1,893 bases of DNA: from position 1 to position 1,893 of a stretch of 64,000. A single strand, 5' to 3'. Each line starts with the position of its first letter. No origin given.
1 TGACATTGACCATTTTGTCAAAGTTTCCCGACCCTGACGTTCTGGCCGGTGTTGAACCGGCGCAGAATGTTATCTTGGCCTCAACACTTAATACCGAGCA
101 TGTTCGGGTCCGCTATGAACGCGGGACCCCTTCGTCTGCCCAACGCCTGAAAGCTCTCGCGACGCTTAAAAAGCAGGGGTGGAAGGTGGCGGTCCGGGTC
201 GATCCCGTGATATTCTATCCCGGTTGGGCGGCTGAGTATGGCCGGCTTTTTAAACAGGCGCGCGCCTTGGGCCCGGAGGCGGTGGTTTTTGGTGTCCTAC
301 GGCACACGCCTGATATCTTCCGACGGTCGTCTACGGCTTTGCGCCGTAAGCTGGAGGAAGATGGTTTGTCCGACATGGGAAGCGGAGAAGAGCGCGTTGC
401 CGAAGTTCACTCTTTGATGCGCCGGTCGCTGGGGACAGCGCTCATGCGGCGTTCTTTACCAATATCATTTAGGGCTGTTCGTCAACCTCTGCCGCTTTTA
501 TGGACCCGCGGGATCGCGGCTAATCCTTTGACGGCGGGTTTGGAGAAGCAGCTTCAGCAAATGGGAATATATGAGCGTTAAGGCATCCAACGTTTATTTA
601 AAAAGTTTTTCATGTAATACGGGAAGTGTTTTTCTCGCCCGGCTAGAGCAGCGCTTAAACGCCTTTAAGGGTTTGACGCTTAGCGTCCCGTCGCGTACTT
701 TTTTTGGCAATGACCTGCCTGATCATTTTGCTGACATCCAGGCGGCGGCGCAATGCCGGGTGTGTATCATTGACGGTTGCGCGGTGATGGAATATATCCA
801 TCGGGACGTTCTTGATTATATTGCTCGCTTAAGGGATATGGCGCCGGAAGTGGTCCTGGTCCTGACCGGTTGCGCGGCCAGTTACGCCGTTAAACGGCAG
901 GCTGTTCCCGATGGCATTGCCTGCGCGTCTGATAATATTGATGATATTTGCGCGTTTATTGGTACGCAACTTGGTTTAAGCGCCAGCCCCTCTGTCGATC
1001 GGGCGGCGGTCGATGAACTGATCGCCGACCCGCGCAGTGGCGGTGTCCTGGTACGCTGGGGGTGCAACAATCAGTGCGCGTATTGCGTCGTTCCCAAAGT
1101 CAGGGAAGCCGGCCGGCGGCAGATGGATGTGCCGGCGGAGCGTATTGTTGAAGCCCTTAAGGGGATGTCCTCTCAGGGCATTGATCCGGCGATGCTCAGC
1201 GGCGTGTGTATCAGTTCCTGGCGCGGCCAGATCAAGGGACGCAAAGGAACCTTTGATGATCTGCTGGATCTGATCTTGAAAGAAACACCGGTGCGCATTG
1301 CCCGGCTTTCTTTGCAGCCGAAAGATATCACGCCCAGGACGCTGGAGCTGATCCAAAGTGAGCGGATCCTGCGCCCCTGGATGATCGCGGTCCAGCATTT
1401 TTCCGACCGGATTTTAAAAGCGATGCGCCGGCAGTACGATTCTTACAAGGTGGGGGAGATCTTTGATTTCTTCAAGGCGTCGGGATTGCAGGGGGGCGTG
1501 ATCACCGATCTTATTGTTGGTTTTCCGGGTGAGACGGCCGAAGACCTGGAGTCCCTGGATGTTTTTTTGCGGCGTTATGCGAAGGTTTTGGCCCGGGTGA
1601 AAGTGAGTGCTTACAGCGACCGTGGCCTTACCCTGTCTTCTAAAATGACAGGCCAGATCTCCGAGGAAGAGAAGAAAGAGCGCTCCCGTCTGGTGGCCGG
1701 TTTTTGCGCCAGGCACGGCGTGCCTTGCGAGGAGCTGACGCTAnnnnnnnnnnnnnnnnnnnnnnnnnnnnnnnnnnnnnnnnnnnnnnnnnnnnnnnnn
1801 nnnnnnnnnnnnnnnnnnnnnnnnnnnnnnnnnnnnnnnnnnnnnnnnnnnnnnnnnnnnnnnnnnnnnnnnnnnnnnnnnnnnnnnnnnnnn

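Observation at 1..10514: Seven radical-SAM genes in 10.5 kb: an expanded His-Xaa-Ser (Hxs)-type maturation locus with extra tailoring enzymes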

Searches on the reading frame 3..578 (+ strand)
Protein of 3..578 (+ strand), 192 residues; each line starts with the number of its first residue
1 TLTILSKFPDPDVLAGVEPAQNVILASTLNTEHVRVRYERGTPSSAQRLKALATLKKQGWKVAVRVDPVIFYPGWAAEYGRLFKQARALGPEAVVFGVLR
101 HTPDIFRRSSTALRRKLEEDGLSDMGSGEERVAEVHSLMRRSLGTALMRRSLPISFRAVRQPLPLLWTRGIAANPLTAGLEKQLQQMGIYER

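Call 3: search_protein_families(library=ncbifam, proteins=[window:3-578:+], max_evalue=0.01)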
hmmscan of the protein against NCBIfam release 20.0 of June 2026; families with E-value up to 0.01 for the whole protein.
window:3-578:+ (192 aa): 4 families
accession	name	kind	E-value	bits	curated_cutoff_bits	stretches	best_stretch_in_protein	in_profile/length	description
TIGR04070.1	photo_TT_lyase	equivalog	3.7e-11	42.5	400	1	3-88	167-252/338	spore photoproduct lyase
TIGR03886.1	lyase_spl_fam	equivalog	6e-05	22.4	437.55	1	8-87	180-258/346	spore photoproduct lyase family protein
NF038135.1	rSAM_Rv2578c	equivalog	0.00048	19.3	430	1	28-94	186-255/317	Rv2578c family radical SAM protein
NF033668.1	rSAM_PA0069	hypoth_equivalog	0.0018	17.4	360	1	27-103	184-258/348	PA0069 family radical SAM protein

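Call 4: search_protein_families(library=pfam, proteins=[window:3-578:+], max_evalue=0.01)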
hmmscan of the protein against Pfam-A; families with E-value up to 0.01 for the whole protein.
window:3-578:+ (192 aa): 1 family
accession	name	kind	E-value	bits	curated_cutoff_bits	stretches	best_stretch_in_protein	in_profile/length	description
PF20903.3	SPL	-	2.3e-06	27.2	27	1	4-89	168-253/338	Spore photoproduct lyase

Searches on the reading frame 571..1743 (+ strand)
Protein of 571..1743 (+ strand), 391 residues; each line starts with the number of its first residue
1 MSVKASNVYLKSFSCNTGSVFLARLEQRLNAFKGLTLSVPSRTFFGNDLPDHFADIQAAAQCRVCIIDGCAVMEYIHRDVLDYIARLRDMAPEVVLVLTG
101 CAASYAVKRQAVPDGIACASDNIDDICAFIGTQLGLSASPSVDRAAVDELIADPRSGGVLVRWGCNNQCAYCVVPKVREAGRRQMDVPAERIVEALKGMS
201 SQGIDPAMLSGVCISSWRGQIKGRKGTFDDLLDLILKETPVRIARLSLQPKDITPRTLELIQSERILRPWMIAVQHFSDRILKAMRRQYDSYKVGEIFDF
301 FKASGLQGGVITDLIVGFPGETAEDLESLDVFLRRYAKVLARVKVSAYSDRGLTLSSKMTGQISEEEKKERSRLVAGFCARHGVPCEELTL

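Call 3: search_protein_families(library=ncbifam, proteins=[window:571-1743:+], max_evalue=0.01)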
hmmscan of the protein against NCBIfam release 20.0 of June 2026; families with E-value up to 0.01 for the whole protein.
window:571-1743:+ (391 aa): 21 families
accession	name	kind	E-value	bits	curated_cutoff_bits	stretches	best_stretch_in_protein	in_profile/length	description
TIGR00089.1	TIGR00089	subfamily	9.2e-51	173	251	1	57-375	32-355/429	MiaB/RimO family radical SAM methylthiotransferase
TIGR01579.1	MiaB-like-C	equivalog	2.8e-45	155.3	357.05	1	53-374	25-354/416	tRNA (N(6)-L-threonylcarbamoyladenosine(37)-C(2))-methylthiotransferase MtaB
TIGR01574.1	miaB-methiolase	equivalog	1.2e-35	123.4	355.3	1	54-374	29-361/437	tRNA (N6-isopentenyl adenosine(37)-C2)-methylthiotransferase MiaB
TIGR01125.1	TIGR01125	equivalog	3.3e-33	115.4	356.95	1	62-373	37-351/432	30S ribosomal protein S12 methylthiotransferase RimO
TIGR01578.1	MiaB-like-B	hypoth_equivalog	4e-25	88.5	314.7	1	56-376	31-349/421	tRNA (N(6)-L-threonylcarbamoyladenosine(37)-C(2))-methylthiotransferase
NF010916.0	PRK14336.1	equivalog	9e-25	87.3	606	1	59-376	36-342/418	tRNA (N6-isopentenyl adenosine(37)-C2)-methylthiotransferase MiaB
TIGR04013.1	B12_SAM_MJ_1487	hypoth_equivalog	5.7e-12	45.2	251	1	163-374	158-372/382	TIGR04013 family B12-binding domain/radical SAM domain-containing protein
TIGR04014.1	B12_SAM_MJ_0865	equivalog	1.2e-10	40.8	360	1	164-331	168-331/434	methyl-coenzyme M reductase glutamine C-methyltransferase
TIGR03994.1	rSAM_HemZ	equivalog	2.9e-06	26.7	321.4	1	250-327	182-257/401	coproporphyrinogen dehydrogenase HemZ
NF006064.0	PRK08207.2-2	equivalog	6.2e-05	22.2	504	1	257-328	252-320/465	coproporphyrinogen III oxidase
TIGR04072.2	rSAM_ladder_B12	equivalog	8e-05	21.4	360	1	139-327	163-340/443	lipid biosynthesis B12-binding/radical SAM protein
TIGR00539.1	hemN_rel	equivalog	0.00027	20.1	205.4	1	247-348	92-187/361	radical SAM family heme chaperone HemW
NF006067.1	PRK08208.1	equivalog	0.00063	18.8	380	1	247-330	130-212/427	STM4012 family radical SAM protein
NF006061.0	PRK08207.1-4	equivalog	0.0007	18.5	702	1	249-327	273-349/501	coproporphyrinogen III oxidase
NF006059.0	PRK08207.1-1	equivalog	0.0032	16.2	1012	0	249-324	271-344/496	coproporphyrinogen III oxidase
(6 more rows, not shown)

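Call 4: search_protein_families(library=pfam, proteins=[window:571-1743:+], max_evalue=0.01)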
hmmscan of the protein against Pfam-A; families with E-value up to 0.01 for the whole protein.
window:571-1743:+ (391 aa): 2 families
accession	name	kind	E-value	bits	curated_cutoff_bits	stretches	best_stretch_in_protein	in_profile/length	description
PF04055.27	Radical_SAM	-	3.1e-16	60.4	29.5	1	164-329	6-162/166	Radical SAM superfamily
PF00919.26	UPF0004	-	0.00011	22.6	27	1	56-105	31-81/98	Uncharacterized protein family UPF0004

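Call 14: find_encoding_contigs(protein=window:571-1743:+, flank=10000, max_places=6)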
Protein window:571-1743:+ (391 aa): 3 contigs read that carry it; 1 place shown.
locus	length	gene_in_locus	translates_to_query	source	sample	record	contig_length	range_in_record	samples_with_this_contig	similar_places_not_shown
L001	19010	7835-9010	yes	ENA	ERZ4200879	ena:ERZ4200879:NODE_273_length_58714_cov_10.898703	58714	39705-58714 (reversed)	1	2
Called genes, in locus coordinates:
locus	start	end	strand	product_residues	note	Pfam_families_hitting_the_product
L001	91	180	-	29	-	-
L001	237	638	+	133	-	PF02082:Rrf2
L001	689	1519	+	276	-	PF00037:Fer4 (faint), PF12837:Fer4_6 (weak), PF13237:Fer4_10 (weak), PF14697:Fer4_21 (weak), PF12838:Fer4_7 (weak), PF13187:Fer4_9 (weak), PF27217:AF_0155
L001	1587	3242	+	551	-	PF03063:Prismane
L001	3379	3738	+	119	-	PF07238:PilZ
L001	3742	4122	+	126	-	PF00072:Response_reg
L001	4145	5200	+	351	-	PF04055:Radical_SAM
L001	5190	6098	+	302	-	PF01478:Peptidase_A24 (weak)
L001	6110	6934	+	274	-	-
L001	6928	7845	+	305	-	PF20903:SPL (weak)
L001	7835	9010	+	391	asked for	PF04055:Radical_SAM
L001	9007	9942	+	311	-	PF04055:Radical_SAM (weak), PF13353:Fer4_12 (weak)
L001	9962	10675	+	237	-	PF00106:adh_short, PF08659:KR, PF13561:adh_short_C2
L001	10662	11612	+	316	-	PF04055:Radical_SAM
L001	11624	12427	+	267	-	PF01902:Diphthami_syn_2_N (weak)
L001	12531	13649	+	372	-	-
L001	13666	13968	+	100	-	PF27806:HxsD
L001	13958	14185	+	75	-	-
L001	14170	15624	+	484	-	PF13353:Fer4_12 (weak), PF04055:Radical_SAM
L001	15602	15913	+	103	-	-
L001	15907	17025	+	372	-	PF04055:Radical_SAM, PF13353:Fer4_12 (weak)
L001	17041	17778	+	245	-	PF04055:Radical_SAM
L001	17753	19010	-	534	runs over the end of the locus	-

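Call 16: search_protein_families(library=ncbifam, proteins=[L001:4145-5197:+, L001:5190-6095:+, L001:6110-6931:+, L001:6928-7842:+], max_evalue=0.01)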
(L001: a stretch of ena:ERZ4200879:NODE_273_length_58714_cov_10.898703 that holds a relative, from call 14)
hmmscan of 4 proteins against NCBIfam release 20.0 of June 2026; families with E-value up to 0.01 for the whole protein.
L001:4145-5197:+ (351 aa): 44 families (the best 25 are shown)
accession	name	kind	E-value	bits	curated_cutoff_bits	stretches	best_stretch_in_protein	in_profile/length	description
NF047865.1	rSAM_PapB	equivalog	2e-26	93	340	1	10-215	5-215/330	PapB family radical SAM/SPASM ranthipeptide maturase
TIGR04064.1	rSAM_nif11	equivalog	1.4e-22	80.1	518.7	1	5-129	75-208/459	nif11-like peptide radical SAM maturase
TIGR03978.1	rSAM_paired_1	equivalog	1.5e-21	76.7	370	1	14-131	89-211/466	His-Xaa-Ser system radical SAM maturase HxsB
TIGR04068.1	rSAM_ocin_clost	equivalog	1.5e-20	73.6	500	1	7-129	83-212/462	Cys-rich peptide radical SAM maturase CcpM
TIGR03906.1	quino_hemo_SAM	equivalog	2.4e-19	69.3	453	1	6-129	92-222/467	quinohemoprotein amine dehydrogenase maturation protein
TIGR03974.1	rSAM_six_Cys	equivalog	1.9e-18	66.5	425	1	9-125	98-221/451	thioether cross-link-forming SCIFF peptide maturase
TIGR04115.1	rSAM_Cxxx_rpt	equivalog_domain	6.6e-17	62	350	1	14-212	8-220/359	radical SAM peptide maturase, CXXX-repeat target family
NF040492.1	not_ScfB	exception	2.2e-14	53.2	855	1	10-118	97-212/450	ScfB-related radical SAM/SPASM orphan maturase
NF035951.1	rSAM_RumMC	equivalog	1.7e-12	46.8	720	1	9-129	113-240/510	RumMC family radical SAM sactipeptide maturase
NF038170.1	lachnocin_rSAM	equivalog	6.6e-12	45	550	1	7-132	75-207/440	lachnocin radical SAM maturase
TIGR04280.1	geopep_mat_rSAM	hypoth_equivalog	9.1e-12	44.7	400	1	12-102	88-183/428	geopeptide radical SAM maturase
NF041718.1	rSAM_phane_AMC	equivalog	7.4e-11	41.6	425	1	14-191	12-192/362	cyclophane-forming radical SAM peptide maturase AmcB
NF041707.1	rSAM_YhhB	equivalog_domain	1.8e-09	37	445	1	15-129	9-133/369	cyclophane-forming radical SAM/SPASM peptide maturase YhhB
TIGR03942.1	sulfatase_rSAM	equivalog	2.2e-09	36.9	349.45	1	15-131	8-131/363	anaerobic sulfatase maturase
TIGR04148.1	GG_samocin_CFB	equivalog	8.1e-09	35.2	300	1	49-124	74-147/411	radical SAM peptide maturase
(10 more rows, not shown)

L001:5190-6095:+ (302 aa): 0 families

L001:6110-6931:+ (274 aa): 0 families

L001:6928-7842:+ (305 aa): 4 families
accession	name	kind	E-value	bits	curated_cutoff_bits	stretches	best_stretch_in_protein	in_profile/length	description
TIGR04070.1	photo_TT_lyase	equivalog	1.1e-13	50.9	400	1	5-201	64-252/338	spore photoproduct lyase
TIGR03886.1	lyase_spl_fam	equivalog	2.2e-09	37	437.55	1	100-200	159-258/346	spore photoproduct lyase family protein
NF038135.1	rSAM_Rv2578c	equivalog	0.00014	21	430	1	136-185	181-232/317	Rv2578c family radical SAM protein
NF033668.1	rSAM_PA0069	hypoth_equivalog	0.0015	17.7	360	1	140-215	184-257/348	PA0069 family radical SAM protein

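Call 17: search_protein_families(library=pfam, proteins=[L001:4145-5197:+, L001:5190-6095:+, L001:6110-6931:+, L001:6928-7842:+], max_evalue=0.05)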
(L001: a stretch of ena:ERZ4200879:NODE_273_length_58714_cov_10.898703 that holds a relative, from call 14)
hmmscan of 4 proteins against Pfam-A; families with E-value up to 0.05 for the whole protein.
L001:4145-5197:+ (351 aa): 2 families
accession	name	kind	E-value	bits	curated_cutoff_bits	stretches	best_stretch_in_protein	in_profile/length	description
PF04055.27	Radical_SAM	-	1.1e-12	48.9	29.5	1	14-142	3-135/166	Radical SAM superfamily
PF13353.11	Fer4_12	-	0.00012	22.8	22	1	15-111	12-110/137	4Fe-4S single cluster domain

L001:5190-6095:+ (302 aa): 1 family
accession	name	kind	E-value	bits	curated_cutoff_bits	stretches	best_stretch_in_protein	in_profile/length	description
PF01478.23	Peptidase_A24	-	1.2e-05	26.1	26.5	1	17-117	8-102/104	Type IV leader peptidase family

L001:6110-6931:+ (274 aa): 0 families

L001:6928-7842:+ (305 aa): 2 families
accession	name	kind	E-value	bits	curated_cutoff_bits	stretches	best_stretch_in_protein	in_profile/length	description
PF20903.3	SPL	-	2.6e-07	30.3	27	1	113-201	164-252/338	Spore photoproduct lyase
PF04055.27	Radical_SAM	-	0.046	14.3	29.5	0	24-185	3-151/166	Radical SAM superfamily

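Call 21: find_related_loci(query=window:571-1743:+, collection=metagenome_contigs, flank=10000)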
Query window:571-1743:+ (391 aa) in metagenome_contigs; peptide patterns used: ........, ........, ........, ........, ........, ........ (x = any residue, [..] = any of these).
250 stretches matched a pattern; 4 encode a relative of the query (tblastn E <= 1e-3); 4 distinct loci.
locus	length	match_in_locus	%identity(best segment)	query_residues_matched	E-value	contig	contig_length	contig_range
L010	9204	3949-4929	28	64-384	2e-27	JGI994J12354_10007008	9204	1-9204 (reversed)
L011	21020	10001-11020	27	51-381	6e-23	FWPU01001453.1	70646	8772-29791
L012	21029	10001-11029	25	66-380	1e-17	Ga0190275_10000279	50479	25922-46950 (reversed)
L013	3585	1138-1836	26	143-386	6e-16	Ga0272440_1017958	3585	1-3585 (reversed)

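Call 31: find_homologous_proteins(query=window:571-1743:+, max_evalue=1e-10)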
Query window:571-1743:+ (391 aa): 4296 proteins with E <= 1e-10 among 8000 candidates; the best 120 are listed.
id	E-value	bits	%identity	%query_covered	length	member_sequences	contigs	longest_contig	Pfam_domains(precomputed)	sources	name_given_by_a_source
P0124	6.5e-259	876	100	100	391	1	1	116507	PF04055.28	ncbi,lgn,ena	ncbi:MAG: radical SAM protein [Candidatus Omnitrophota bacterium]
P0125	1.3e-157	543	63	100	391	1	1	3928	PF04055.28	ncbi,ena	-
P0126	6.3e-33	132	31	82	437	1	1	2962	PF04055.28,PF00919.27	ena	-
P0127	1.2e-32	131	30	82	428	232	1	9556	PF04055.28,PF00919.27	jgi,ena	jgi:threonylcarbamoyladenosine tRNA methylthiotransferase MtaB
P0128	4.3e-30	123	31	79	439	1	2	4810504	PF04055.28,PF00919.27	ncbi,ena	-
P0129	6.9e-30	122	29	82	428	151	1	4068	PF04055.28,PF00919.27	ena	-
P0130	1.7e-29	121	30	82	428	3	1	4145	PF04055.28,PF00919.27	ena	-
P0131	2.1e-28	117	30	82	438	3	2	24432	PF04055.28,PF00919.27,PF02310.25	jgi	jgi:threonylcarbamoyladenosine tRNA methylthiotransferase MtaB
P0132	2.5e-27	114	31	80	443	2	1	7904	PF04055.28,PF00919.27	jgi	-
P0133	8.8e-27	112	30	82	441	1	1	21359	PF04055.28,PF00919.27,PF01938.27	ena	-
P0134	1.0e-26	112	30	82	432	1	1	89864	PF04055.28,PF00919.27,PF01938.27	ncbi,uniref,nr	ncbi:tRNA (N6-isopentenyl adenosine(37)-C2)-methylthiotransferase MiaB [uncultured Anaerovibrio sp.]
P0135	1.7e-26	111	30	82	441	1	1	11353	PF04055.28,PF00919.27,PF01938.27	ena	-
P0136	1.8e-26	111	30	82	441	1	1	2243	PF04055.28,PF00919.27,PF01938.27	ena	-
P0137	1.9e-26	111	30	82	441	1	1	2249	PF04055.28,PF00919.27,PF01938.27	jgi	-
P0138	1.9e-26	111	30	82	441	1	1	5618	PF04055.28,PF00919.27,PF01938.27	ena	-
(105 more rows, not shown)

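Call 32: find_encoding_contigs(protein=P0125, flank=10000, max_places=2)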
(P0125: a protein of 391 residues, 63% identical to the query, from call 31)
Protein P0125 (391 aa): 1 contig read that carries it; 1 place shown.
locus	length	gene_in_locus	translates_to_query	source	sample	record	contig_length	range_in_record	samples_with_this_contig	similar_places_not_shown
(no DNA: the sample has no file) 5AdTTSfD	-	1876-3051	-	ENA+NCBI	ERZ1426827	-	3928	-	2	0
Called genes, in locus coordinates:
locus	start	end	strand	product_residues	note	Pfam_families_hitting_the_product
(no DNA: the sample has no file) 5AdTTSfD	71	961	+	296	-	-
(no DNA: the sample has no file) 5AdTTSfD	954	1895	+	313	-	PF20903:SPL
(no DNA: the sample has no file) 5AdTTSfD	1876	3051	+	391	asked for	PF04055:Radical_SAM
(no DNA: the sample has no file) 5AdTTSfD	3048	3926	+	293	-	?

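Call 43: search_protein_families(library=padloc, proteins=[window:571-1743:+], max_evalue=0.001)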
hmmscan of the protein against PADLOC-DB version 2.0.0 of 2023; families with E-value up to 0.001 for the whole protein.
window:571-1743:+ (391 aa): 0 families
